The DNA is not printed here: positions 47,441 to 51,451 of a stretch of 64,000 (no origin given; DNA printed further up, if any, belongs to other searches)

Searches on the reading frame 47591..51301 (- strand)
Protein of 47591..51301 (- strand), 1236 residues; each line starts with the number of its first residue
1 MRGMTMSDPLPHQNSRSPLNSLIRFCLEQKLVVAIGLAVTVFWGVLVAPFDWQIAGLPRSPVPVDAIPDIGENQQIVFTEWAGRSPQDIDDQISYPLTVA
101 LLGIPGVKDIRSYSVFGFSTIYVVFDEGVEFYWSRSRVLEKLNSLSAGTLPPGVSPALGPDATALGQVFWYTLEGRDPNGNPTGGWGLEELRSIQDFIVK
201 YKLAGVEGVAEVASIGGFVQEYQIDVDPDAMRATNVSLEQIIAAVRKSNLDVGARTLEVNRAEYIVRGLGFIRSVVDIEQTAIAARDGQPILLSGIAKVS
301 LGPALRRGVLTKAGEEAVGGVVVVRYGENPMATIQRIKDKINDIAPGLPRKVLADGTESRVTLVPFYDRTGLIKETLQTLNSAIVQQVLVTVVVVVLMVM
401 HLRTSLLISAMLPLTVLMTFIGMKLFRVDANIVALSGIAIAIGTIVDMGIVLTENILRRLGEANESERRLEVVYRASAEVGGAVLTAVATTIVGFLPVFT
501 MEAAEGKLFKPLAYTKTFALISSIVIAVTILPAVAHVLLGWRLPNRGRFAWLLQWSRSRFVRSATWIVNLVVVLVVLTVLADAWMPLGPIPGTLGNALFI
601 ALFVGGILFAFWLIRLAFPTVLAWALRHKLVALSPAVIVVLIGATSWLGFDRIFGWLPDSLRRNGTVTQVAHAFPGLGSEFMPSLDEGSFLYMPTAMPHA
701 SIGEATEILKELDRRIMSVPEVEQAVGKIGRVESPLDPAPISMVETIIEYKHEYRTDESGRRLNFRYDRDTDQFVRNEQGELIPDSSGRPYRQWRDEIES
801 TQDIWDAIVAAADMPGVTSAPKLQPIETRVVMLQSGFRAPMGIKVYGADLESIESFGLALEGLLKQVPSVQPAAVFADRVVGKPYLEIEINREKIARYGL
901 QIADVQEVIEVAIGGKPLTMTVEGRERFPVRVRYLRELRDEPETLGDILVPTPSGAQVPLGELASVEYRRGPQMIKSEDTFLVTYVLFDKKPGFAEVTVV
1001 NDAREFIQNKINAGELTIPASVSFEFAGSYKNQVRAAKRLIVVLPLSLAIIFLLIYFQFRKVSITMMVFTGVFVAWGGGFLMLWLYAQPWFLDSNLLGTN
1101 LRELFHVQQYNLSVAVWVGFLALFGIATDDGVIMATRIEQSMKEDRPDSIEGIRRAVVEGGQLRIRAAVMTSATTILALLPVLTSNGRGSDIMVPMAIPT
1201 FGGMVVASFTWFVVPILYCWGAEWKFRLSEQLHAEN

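Call 10: search_protein_families(library=pfam, proteins=[window:47591-51301:-], max_evalue=0.01)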
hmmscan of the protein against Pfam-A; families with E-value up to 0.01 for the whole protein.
window:47591-51301:- (1236 aa): 2 families
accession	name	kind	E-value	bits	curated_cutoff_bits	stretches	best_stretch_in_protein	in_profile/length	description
PF00873.25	ACR_tran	-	4.2e-172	574.7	28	3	61-582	29-541/1021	AcrB/AcrD/AcrF family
PF02355.23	SecD_SecF_C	-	0.0037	17.1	20.5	1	1106-1205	76-173/189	Protein export membrane protein SecD/SecF, C-terminal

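Call 40: search_solved_structures(query=window:47591-51301:-, max_evalue=1e-20)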
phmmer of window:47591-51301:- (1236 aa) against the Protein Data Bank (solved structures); distinct sequences matched with E-value up to 1e-20: 80 (the best 60 are shown).
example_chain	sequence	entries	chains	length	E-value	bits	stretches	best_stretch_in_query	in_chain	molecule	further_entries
3ne5_A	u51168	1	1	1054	7.2e-183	613.7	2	61-567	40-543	Cation efflux system protein cusA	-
3t51_A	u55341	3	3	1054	8.6e-183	613.4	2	61-569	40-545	Cation efflux system protein CusA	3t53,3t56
3k07_A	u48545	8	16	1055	1.1e-182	613.1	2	53-567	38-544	Cation efflux system protein cusA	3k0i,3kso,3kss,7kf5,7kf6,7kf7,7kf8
4dnr_A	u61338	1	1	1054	3.2e-182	611.5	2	61-569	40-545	Cation efflux system protein CusA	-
4dop_A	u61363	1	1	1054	6e-182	610.6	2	61-569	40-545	Cation efflux system protein CusA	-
4dnt_A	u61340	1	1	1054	1.3e-181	609.5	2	61-569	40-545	Cation efflux system protein CusA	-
4k0e_A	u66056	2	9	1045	7.1e-121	408.3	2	30-561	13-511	Heavy metal cation tricomponent efflux pump ZneA(CzcA-like)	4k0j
8yr0_A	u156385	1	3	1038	9.9e-46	159.4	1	54-539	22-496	Cation/multidrug efflux pump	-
7wlv_A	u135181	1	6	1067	1.2e-38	136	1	60-540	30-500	Efflux pump membrane transporter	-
5t0o_A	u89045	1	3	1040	2.8e-36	128.1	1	59-577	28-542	CmeB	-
5lq3_A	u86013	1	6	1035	3.1e-36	128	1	59-577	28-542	CmeB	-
9lyq_B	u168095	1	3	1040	2.6e-35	125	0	60-552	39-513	Multidrug resistance protein MdtB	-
4mt1_A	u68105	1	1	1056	5e-35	124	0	190-540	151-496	Drug efflux protein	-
8zxs_A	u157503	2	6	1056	1.7e-34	122.3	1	54-564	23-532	Efflux pump membrane transporter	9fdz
7cz9_A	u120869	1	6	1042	2.1e-34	122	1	54-564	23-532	Efflux pump membrane transporter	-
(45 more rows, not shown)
